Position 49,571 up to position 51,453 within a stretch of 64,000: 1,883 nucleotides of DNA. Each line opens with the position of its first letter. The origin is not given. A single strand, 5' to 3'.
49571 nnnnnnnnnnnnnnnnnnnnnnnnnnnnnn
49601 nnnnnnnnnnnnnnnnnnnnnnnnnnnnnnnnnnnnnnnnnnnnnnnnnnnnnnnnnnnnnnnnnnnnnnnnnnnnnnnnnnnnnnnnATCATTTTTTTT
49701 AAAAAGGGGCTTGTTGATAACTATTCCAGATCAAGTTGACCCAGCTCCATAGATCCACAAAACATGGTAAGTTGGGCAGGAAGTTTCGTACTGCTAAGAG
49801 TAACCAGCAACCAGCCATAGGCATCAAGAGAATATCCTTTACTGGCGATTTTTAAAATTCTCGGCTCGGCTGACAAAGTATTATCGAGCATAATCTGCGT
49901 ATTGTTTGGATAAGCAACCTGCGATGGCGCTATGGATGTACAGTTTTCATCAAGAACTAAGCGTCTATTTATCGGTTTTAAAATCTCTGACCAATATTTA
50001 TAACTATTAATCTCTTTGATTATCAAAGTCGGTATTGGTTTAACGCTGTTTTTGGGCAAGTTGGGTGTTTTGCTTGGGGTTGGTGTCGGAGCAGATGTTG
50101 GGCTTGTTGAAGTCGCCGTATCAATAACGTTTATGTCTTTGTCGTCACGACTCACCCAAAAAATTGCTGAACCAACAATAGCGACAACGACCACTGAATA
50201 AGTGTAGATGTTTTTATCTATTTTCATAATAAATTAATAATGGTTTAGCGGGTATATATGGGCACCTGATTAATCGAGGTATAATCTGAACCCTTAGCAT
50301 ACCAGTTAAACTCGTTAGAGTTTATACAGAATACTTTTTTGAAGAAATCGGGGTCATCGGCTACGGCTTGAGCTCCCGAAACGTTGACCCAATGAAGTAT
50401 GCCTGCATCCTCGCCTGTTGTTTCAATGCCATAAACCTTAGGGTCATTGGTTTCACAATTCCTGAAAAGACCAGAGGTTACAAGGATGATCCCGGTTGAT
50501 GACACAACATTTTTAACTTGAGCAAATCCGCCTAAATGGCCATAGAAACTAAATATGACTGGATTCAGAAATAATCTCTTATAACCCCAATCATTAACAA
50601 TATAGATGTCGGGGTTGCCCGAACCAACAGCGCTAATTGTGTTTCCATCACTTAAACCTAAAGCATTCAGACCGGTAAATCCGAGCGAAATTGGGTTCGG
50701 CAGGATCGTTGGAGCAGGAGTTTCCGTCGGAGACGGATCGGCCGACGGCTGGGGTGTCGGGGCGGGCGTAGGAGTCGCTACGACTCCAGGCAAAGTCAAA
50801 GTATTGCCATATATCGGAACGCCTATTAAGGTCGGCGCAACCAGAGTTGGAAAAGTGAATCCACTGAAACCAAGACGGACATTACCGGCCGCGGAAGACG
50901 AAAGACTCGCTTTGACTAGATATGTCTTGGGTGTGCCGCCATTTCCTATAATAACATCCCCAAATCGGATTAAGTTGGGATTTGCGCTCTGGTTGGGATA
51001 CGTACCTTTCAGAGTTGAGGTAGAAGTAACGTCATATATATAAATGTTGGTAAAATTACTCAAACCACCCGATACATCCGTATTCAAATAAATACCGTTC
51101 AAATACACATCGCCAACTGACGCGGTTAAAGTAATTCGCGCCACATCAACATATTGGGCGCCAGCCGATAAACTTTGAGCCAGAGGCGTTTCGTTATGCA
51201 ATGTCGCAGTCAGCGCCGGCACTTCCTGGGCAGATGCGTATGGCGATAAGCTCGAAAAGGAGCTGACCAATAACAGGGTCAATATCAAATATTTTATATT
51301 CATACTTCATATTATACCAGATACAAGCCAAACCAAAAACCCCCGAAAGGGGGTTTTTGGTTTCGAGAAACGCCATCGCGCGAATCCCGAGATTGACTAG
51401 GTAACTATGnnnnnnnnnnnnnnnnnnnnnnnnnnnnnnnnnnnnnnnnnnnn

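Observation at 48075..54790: Cluster of four secreted surface proteins built from shuffled shared modules, including a 1126-aa giant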

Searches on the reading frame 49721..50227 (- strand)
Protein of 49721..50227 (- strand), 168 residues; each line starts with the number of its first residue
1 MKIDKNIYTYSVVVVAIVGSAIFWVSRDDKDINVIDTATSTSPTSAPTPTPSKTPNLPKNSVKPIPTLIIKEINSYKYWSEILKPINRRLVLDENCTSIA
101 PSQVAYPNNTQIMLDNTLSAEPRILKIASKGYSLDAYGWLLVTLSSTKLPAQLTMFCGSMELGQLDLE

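Call 3: search_protein_families(library=pfam, proteins=[window:49721-50227:-], max_evalue=1)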
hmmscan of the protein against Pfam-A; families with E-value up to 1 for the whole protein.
window:49721-50227:- (168 aa): 1 family
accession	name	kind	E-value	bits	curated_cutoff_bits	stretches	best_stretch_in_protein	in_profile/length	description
PF01403.25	Sema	-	0.13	12.6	23.7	1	42-112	65-137/182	Sema domain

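Call 4: search_protein_families(library=ncbifam, proteins=[window:49721-50227:-], max_evalue=1)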
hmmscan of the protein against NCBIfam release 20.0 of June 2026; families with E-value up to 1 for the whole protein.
window:49721-50227:- (168 aa): 0 families

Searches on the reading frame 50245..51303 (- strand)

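Call 3: search_protein_families(library=pfam, proteins=[window:50245-51303:-], max_evalue=1)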
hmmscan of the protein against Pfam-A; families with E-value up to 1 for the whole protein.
window:50245-51303:- (352 aa): 1 family
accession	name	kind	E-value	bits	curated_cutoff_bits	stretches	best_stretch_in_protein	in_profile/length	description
PF04625.18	DEC-1_N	-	0.28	10.6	29.2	1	164-232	112-182/403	DEC-1 protein, N-terminal region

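Call 4: search_protein_families(library=ncbifam, proteins=[window:50245-51303:-], max_evalue=1)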
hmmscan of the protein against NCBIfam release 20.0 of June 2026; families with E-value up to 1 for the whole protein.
window:50245-51303:- (352 aa): 1 family
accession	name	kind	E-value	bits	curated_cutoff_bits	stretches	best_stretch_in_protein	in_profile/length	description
NF037973.1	metallo_SslE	exception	0.072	10.4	3000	1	175-206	49-90/1519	lipoprotein metalloprotease SslE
